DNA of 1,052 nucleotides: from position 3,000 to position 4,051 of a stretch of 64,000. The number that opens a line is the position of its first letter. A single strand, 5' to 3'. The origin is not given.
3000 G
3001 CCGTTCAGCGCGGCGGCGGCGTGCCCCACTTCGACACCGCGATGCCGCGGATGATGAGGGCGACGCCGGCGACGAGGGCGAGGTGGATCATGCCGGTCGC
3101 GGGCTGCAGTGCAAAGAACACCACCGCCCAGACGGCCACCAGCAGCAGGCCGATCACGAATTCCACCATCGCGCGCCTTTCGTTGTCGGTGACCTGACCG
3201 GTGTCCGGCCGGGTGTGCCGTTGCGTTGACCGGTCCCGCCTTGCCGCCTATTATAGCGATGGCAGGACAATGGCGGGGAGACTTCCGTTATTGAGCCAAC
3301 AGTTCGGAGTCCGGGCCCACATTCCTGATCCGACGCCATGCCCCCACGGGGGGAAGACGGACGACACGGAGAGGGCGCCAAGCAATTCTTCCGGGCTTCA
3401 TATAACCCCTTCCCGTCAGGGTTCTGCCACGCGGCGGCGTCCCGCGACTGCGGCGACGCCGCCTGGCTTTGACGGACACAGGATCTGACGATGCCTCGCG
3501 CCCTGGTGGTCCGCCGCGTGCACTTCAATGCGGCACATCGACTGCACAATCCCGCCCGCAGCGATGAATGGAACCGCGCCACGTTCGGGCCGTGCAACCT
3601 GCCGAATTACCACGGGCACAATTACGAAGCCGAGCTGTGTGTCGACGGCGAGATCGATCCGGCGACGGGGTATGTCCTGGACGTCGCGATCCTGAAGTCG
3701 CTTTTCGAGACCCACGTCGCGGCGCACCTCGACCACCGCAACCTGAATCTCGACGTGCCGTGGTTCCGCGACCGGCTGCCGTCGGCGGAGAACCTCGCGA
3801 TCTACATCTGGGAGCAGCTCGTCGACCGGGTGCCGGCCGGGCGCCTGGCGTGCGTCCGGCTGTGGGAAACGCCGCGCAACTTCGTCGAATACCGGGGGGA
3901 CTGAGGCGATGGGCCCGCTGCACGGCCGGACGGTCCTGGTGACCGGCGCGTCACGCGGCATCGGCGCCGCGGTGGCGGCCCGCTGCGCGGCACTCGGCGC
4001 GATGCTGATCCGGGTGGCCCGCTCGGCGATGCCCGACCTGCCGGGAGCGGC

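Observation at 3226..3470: Strong promoter driving a roughly 200-nt structured RNA with paired 5' and 3' ends, upstream of the PTPS/QueD gene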

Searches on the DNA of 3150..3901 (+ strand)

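Call 4: search_rna_families(source=window, start=3150, end=3560, threshold=evalue, max_evalue=10, show_alignments=4)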
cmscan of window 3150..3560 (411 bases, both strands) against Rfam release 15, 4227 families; matches with E-value up to 10: 3.
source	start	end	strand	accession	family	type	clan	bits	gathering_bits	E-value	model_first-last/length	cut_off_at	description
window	3395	3470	+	RF02791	CcsR1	Gene; sRNA;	-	16.7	65.3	0.14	1-83/83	no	Conserved CCUCCUCCC motif stress-induced RNA 1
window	3324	3430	-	RF02115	FAM13A-AS1_2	Gene; lncRNA;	-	14.1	38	1.4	1-110/110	no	FAM13A antisense RNA 1 conserved region 2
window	3173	3310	-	RF02605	scr5239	Gene; sRNA;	-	13.8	64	5.3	1-158/158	no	Streptomyces sRNA scr5239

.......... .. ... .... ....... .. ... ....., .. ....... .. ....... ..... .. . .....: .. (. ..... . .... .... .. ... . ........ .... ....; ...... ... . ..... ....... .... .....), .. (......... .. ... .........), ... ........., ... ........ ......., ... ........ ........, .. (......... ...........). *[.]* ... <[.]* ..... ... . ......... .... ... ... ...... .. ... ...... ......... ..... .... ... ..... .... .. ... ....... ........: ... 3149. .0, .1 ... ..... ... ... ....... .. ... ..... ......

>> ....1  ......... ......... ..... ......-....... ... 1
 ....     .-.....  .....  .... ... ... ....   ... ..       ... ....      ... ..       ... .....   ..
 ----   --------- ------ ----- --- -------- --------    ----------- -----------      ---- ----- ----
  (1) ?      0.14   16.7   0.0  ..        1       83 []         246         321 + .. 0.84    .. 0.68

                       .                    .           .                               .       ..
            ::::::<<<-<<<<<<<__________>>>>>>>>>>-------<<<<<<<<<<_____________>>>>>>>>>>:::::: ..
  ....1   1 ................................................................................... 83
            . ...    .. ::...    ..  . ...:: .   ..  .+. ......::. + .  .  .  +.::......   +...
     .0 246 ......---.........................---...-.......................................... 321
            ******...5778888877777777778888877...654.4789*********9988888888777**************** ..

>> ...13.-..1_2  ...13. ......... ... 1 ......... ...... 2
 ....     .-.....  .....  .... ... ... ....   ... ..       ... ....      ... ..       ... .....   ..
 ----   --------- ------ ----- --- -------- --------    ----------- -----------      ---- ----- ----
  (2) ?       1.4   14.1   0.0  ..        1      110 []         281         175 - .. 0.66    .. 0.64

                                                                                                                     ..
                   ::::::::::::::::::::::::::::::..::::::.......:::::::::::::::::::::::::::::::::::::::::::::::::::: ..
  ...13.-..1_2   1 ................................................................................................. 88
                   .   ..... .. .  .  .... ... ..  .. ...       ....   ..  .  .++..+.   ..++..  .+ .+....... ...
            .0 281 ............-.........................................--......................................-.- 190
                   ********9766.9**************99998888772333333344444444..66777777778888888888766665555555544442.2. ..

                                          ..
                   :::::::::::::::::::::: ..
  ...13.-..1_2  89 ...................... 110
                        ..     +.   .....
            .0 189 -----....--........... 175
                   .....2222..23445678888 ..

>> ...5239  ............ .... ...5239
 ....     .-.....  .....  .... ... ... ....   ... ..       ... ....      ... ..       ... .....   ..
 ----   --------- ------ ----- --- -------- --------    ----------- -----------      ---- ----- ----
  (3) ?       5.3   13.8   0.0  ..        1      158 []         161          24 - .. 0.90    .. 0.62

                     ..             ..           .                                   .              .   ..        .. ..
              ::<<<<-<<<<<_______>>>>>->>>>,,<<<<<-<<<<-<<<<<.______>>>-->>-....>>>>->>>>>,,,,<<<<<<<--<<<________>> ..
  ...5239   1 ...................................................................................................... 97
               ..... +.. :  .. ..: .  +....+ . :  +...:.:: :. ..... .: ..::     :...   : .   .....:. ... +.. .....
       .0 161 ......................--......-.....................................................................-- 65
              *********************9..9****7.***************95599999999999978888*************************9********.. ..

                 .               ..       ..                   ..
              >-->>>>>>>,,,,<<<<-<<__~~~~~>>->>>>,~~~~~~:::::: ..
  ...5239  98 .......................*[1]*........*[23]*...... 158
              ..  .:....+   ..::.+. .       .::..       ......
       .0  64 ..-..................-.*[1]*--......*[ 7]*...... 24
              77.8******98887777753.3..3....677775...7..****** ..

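Call 18: build_rna_model(alignment_id=A2)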
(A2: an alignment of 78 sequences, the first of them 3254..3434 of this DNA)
Model R1 built from alignment A2 (78 sequences, 195 columns); structure: RNAalifold consensus.
model positions 175; base pairs 36; branch points 1; effective number of sequences 2.31; information 0.59 bits per position. Calibrated on 0.2 Mb of random sequence (short: E-values are rough).
structure used (alignment columns):
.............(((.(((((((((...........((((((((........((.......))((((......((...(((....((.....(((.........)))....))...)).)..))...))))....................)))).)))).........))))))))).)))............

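Call 19: search_with_rna_model(model_id=R1, source=L082, filters=off, max_evalue=10, show_alignments=3)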
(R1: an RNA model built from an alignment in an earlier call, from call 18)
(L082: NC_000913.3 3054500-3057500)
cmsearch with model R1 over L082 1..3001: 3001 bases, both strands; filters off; matches with E-value up to 10: 38.
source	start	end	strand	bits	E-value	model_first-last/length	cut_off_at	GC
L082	2277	2326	-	4.8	0.54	1-175/175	no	0.56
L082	783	848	-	4.6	0.58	1-175/175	no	0.55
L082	745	801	+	4.4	0.65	1-175/175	no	0.56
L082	1136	1180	-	4.1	0.78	1-175/175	no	0.56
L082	2623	2669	-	4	0.8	1-175/175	no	0.47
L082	233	308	+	3.6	0.95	1-175/175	no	0.61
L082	2616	2676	+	3.4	1.1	1-175/175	no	0.49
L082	394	509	+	2.7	1.5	1-175/175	no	0.52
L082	2342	2395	-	2.2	2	1-175/175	no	0.46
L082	1796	1819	+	2.1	2.1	78-101/175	no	0.58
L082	943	1075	-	2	2.2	1-175/175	no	0.5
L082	1140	1218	+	2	2.2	1-175/175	no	0.56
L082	2419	2533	-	1.7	2.5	1-175/175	no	0.5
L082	527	578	+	1.7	2.6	1-175/175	no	0.5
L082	13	81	-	1.5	2.8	1-175/175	no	0.65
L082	1353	1385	-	1.5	2.9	1-175/175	no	0.52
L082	1561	1597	-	1.2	3.3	1-175/175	no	0.54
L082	1860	1899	-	1.1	3.5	1-175/175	no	0.52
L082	1455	1575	+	0.9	3.7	1-175/175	no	0.52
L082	2243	2285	+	0.9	3.8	1-175/175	no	0.56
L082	2032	2064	+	0.2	5.3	1-175/175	no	0.48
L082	631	686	-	0.2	5.3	1-175/175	no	0.5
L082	1748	1787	+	0.2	5.4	1-175/175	no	0.62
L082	1991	2041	-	0.2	5.5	1-175/175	no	0.43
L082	1857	1914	+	0.2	5.5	1-175/175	no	0.5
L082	1318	1349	+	0.1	5.7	1-175/175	no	0.5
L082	2419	2462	+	0.1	5.8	1-175/175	no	0.41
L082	1415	1464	-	-0.1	6.4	1-175/175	no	0.34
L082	2774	2844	-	-0.2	6.8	1-175/175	no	0.56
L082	2059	2077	-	-0.3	6.9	81-99/175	no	0.53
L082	2347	2390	+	-0.5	7.6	1-175/175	no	0.55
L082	2872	2917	-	-0.5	7.8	1-175/175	no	0.61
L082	1616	1634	+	-0.5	7.9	34-144/175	no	0.47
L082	457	485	-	-0.6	8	1-175/175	no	0.38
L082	2683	2719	-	-0.7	8.5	1-175/175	no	0.57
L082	2859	2920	+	-0.7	8.8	1-175/175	no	0.65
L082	178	218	-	-1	9.9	1-175/175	no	0.51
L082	1353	1385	+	-1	10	1-175/175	no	0.52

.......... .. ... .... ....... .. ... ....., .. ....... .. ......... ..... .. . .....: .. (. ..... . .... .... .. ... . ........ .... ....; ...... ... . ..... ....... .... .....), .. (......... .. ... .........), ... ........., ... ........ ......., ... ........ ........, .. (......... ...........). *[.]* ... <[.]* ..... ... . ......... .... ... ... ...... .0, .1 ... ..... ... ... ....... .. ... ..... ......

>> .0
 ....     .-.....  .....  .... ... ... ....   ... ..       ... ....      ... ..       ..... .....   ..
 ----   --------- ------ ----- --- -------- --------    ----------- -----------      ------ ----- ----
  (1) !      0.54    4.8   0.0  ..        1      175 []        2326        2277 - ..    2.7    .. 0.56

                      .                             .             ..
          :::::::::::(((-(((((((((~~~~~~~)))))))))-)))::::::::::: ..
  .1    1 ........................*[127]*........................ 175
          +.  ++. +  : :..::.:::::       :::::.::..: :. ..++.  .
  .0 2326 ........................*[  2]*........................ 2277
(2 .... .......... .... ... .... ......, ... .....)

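Call 20: search_with_rna_model(model_id=R1, source=window, max_evalue=1, show_alignments=1)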
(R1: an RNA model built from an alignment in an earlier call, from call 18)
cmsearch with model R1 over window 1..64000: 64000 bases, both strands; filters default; matches with E-value up to 1: 1.
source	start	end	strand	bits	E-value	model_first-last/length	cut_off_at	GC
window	3255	3434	+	132.9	9.8e-28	1-175/175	no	0.62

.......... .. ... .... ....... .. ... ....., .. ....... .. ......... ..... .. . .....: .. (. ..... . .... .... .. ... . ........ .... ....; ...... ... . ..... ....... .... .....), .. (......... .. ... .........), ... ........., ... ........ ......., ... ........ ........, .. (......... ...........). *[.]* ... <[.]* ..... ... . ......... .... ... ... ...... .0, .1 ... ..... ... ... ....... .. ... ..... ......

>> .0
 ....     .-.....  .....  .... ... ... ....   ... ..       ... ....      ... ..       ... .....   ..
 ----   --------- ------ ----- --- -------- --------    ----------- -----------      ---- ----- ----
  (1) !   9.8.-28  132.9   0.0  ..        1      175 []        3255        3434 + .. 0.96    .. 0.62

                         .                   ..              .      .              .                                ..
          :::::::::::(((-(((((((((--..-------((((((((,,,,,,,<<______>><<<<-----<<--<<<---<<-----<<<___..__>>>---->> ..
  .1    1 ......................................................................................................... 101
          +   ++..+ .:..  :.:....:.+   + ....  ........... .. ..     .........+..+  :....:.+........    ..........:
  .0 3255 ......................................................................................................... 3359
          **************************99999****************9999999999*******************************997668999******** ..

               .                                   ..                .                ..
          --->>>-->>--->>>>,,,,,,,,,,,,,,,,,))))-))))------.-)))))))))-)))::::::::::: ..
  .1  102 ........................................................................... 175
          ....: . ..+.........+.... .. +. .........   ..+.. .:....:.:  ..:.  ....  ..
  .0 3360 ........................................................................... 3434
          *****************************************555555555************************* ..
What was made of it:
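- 3260..3470 (+): Predicted primary transcript: a 6S-like RNA core (3260-3428) plus the 3' terminator hairpin. The covariance model R1 hits 3255-3434 at 132.9 bits, the only copy in the 64-kb window (call 20).
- There is one copy in the window (call 20).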

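Call 26: search_with_rna_model(model_id=R1, sources=[window, L001, L002, L003, L004, L005, L006, L007, L008, L009, L010, L011, L012, L013, L014, L015, L016, L017, L018, L019, L020, L021, L022, L023, L024, L025, L026, L027, L028, L029, L030, L031, L032, L033, L034, L035, L036, L037, L038, L039, L040, L041, L042, L043, L044, L045, L046, L047, L048, L049, L050, L051, L052, L053, L054, L055, L056, L057, L058, L059, L060, L061, L062, L063, L064, L065, L066, L067, L068, L069, L070, L071, L072, L073, L074, L075, L076, L077, L078, L079, L080], max_evalue=0.01, make_alignment=true)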
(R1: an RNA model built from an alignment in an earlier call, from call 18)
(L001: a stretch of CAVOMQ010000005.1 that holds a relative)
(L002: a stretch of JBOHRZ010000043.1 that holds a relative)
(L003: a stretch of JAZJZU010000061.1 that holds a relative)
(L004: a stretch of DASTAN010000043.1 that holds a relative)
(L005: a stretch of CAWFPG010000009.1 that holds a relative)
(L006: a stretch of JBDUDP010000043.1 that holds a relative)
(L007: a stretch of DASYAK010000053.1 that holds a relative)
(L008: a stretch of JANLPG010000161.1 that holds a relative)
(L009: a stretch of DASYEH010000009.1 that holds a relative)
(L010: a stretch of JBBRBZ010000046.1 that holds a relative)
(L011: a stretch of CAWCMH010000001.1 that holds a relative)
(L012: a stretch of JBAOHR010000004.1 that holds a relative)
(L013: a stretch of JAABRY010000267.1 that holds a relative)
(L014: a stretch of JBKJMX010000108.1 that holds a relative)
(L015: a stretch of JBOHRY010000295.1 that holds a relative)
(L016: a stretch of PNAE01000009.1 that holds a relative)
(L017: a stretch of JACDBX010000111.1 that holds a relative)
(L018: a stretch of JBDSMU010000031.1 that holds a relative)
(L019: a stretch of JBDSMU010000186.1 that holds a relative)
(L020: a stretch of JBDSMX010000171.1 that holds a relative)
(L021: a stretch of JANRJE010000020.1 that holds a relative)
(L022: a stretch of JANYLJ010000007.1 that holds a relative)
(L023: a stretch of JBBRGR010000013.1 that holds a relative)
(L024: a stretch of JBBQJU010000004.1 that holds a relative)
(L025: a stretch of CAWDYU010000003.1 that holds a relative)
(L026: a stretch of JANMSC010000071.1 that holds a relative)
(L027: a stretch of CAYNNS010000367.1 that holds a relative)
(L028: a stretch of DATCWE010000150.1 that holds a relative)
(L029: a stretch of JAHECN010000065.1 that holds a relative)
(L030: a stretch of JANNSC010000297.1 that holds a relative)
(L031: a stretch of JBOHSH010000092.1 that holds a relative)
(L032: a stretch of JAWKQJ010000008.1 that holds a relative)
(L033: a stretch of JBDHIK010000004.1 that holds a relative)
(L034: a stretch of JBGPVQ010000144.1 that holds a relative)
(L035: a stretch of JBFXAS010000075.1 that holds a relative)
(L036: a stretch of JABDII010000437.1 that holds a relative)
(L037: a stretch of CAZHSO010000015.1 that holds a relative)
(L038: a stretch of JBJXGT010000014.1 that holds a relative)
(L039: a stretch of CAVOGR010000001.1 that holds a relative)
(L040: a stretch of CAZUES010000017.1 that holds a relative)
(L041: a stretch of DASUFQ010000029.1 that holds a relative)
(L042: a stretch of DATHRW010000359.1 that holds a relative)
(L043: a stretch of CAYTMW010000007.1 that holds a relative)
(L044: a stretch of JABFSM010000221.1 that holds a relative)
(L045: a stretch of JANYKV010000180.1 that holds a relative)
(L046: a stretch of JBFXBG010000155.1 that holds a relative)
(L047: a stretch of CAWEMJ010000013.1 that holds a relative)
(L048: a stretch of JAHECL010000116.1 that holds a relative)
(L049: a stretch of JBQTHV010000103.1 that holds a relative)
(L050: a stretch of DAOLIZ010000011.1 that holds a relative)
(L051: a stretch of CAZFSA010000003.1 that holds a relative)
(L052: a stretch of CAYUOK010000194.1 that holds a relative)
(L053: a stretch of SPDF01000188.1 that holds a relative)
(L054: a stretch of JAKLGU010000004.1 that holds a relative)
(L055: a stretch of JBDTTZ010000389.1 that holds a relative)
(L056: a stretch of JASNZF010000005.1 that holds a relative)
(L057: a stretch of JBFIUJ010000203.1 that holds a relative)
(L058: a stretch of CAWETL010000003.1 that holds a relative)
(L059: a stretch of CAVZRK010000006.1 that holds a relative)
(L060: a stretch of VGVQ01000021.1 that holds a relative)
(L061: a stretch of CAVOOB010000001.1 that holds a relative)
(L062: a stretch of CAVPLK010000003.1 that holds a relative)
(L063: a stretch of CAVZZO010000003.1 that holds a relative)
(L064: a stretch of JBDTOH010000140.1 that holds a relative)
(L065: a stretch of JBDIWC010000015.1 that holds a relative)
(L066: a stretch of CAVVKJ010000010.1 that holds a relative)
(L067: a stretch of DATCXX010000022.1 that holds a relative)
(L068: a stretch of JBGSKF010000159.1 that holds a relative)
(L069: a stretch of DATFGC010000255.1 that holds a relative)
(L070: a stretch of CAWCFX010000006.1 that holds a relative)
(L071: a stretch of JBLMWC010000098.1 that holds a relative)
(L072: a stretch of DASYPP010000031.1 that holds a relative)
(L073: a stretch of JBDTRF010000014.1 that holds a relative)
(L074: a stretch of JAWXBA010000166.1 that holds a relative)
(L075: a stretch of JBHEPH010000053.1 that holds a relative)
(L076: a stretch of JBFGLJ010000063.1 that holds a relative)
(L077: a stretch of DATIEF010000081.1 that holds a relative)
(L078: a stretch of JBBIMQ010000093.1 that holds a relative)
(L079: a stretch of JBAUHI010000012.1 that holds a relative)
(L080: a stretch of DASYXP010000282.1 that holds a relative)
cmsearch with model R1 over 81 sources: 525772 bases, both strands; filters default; matches with E-value up to 0.01: 82.
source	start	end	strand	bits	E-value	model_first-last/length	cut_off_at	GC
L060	2749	2923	+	178.5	8e-37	1-175/175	no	0.61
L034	2759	2932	+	176.8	1.9e-36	1-175/175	no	0.64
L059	2777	2952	+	176.3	2.5e-36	1-175/175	no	0.65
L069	2769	2942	+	176.3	2.5e-36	1-175/175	no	0.64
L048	1708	1883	+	176.2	2.6e-36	1-175/175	no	0.65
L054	2777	2952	+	174.7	5.5e-36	1-175/175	no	0.64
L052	270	445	+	174.6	5.9e-36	1-175/175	no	0.64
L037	2766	2939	+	174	8e-36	1-175/175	no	0.63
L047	2726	2901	+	171.9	2.3e-35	1-175/175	no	0.64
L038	2754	2928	+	171.6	2.7e-35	1-175/175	no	0.59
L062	2778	2952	+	171.3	3e-35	1-175/175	no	0.61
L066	2777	2952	+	170.8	4e-35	1-175/175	no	0.61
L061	2726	2900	+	169.5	7.8e-35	1-175/175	no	0.63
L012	2773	2950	+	168.7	1.1e-34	1-175/175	no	0.66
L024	2775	2952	+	168.4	1.4e-34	1-175/175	no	0.66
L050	199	374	+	168.3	1.4e-34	1-175/175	no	0.63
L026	2762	2938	+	168.2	1.5e-34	1-175/175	no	0.63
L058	2726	2900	+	167.8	1.8e-34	1-175/175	no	0.63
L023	2774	2951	+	167.5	2.1e-34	1-175/175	no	0.66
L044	1962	2135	+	166.6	3.3e-34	1-175/175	no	0.64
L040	2755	2930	+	166.2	4.1e-34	1-175/175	no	0.58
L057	2388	2561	+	164.9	7.8e-34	1-175/175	no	0.64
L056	2777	2949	+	164.2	1.1e-33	1-175/175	no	0.66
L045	2773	2947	+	163.5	1.6e-33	1-175/175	no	0.54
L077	2693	2866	+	163.5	1.6e-33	1-175/175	no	0.63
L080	2701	2874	+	163.5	1.6e-33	1-175/175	no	0.63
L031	2761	2934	+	163.4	1.7e-33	1-175/175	no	0.65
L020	2813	2990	+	163.2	1.8e-33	1-175/175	no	0.66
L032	2763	2937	+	163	2e-33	1-175/175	no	0.62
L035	2763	2937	+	162.9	2.1e-33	1-175/175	no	0.62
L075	2782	2955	+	162.9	2.2e-33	1-175/175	no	0.63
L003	2813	2990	+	161.8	3.7e-33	1-175/175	no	0.66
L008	2813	2990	+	161.8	3.8e-33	1-175/175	no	0.66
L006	2813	2990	+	161.5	4.3e-33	1-175/175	no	0.66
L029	2773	2950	+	161.3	4.8e-33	1-175/175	no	0.66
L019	2765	2940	+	161.2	5e-33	1-175/175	no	0.66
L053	2206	2380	+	161.1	5.4e-33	1-175/175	no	0.61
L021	2761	2940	+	160.4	7.6e-33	1-175/175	no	0.65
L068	2615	2787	+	160.3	8e-33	1-175/175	no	0.61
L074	877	1049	+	160.2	8.2e-33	1-175/175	no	0.65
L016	2631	2806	+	160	9.5e-33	1-175/175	no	0.62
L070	2755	2928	+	159.2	1.4e-32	1-175/175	no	0.58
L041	2727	2901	+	158.9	1.6e-32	1-175/175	no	0.64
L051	2239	2413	+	158.8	1.7e-32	1-175/175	no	0.65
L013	1724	1904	+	158.6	1.9e-32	1-175/175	no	0.66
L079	2699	2874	+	156.9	4.4e-32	1-175/175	no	0.61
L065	2761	2933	+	156.8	4.6e-32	1-175/175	no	0.6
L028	2601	2773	+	156.6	5.1e-32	1-175/175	no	0.61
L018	518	692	+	156.3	6e-32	1-175/175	no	0.65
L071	2751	2925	+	155.6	8.6e-32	1-175/175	no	0.56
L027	236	409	+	155.6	8.7e-32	1-175/175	no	0.62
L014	2766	2940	+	154.9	1.2e-31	1-175/175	no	0.66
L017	2767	2941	+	154.9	1.2e-31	1-175/175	no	0.66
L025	2766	2940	+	153.2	2.9e-31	1-175/175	no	0.66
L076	2757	2930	+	153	3.1e-31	1-175/175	no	0.59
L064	2642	2818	+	152.4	4.3e-31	1-175/175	no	0.58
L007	2804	2978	+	149.7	1.7e-30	1-175/175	no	0.62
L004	2755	2935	+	149.6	1.7e-30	1-175/175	no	0.67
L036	952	1127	+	149.5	1.8e-30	1-175/175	no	0.57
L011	2753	2927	+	149.2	2.2e-30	1-175/175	no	0.62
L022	2782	2957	+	148.9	2.5e-30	1-175/175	no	0.61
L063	2719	2892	+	147.8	4.5e-30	1-175/175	no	0.59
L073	2587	2761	+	147.4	5.4e-30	1-175/175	no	0.59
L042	2759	2934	+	146.7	7.6e-30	1-175/175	no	0.53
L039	2759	2934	+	144.1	2.9e-29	1-175/175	no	0.53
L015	2808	2983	+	141.1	1.3e-28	1-175/175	no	0.62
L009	2753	2930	+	140.7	1.6e-28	1-175/175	no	0.6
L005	2760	2942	+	140.1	2.1e-28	1-175/175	no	0.64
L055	2755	2927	+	139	3.6e-28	1-175/175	no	0.61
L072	210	380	+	138.8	4.1e-28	1-175/175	no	0.61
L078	2716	2888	+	138.5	4.8e-28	1-175/175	no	0.58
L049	2762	2937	+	136.4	1.4e-27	1-175/175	no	0.66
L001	2765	2943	+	135.3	2.4e-27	1-175/175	no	0.65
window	3255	3434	+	132.9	8e-27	1-175/175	no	0.62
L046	2700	2873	+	132.4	1e-26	1-175/175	no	0.61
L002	2617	2793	+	132.2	1.1e-26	1-175/175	no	0.62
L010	2767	2941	+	131.7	1.5e-26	1-175/175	no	0.62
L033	2765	2938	+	129.4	4.8e-26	1-175/175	no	0.59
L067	1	105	+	96.5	7.8e-19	70-175/175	5'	0.69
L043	1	105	+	96.4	8e-19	70-175/175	5'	0.67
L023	2774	2951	-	27.1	0.0012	1-175/175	no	0.66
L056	2777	2949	-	24.1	0.0055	1-175/175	no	0.66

Alignment A3: 82 matches aligned to the model, 203 columns, each read 5' to 3' on its own strand. Consensus structure (alignment columns), stored with it:
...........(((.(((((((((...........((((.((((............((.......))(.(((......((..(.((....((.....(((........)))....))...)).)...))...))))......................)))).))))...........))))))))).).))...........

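Call 38: search_rna_families(source=window, start=3258, end=3432, threshold=evalue, max_evalue=10, show_alignments=5)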
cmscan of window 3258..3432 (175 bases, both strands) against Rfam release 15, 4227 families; matches with E-value up to 10: 3.
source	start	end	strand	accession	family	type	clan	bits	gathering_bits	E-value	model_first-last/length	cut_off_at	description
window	3324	3430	-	RF02115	FAM13A-AS1_2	Gene; lncRNA;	-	14.1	38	0.58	1-110/110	no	FAM13A antisense RNA 1 conserved region 2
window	3292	3357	+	RF00233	Tymo_tRNA-like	Cis-reg;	-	9.6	40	9.1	1-84/84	no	Tymovirus/Pomovirus/Furovirus tRNA-like 3' UTR element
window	3267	3287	+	RF02975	DUF3800-XI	Gene; sRNA;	-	9.2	37.8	8.4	1-48/48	no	DUF3800-XI RNA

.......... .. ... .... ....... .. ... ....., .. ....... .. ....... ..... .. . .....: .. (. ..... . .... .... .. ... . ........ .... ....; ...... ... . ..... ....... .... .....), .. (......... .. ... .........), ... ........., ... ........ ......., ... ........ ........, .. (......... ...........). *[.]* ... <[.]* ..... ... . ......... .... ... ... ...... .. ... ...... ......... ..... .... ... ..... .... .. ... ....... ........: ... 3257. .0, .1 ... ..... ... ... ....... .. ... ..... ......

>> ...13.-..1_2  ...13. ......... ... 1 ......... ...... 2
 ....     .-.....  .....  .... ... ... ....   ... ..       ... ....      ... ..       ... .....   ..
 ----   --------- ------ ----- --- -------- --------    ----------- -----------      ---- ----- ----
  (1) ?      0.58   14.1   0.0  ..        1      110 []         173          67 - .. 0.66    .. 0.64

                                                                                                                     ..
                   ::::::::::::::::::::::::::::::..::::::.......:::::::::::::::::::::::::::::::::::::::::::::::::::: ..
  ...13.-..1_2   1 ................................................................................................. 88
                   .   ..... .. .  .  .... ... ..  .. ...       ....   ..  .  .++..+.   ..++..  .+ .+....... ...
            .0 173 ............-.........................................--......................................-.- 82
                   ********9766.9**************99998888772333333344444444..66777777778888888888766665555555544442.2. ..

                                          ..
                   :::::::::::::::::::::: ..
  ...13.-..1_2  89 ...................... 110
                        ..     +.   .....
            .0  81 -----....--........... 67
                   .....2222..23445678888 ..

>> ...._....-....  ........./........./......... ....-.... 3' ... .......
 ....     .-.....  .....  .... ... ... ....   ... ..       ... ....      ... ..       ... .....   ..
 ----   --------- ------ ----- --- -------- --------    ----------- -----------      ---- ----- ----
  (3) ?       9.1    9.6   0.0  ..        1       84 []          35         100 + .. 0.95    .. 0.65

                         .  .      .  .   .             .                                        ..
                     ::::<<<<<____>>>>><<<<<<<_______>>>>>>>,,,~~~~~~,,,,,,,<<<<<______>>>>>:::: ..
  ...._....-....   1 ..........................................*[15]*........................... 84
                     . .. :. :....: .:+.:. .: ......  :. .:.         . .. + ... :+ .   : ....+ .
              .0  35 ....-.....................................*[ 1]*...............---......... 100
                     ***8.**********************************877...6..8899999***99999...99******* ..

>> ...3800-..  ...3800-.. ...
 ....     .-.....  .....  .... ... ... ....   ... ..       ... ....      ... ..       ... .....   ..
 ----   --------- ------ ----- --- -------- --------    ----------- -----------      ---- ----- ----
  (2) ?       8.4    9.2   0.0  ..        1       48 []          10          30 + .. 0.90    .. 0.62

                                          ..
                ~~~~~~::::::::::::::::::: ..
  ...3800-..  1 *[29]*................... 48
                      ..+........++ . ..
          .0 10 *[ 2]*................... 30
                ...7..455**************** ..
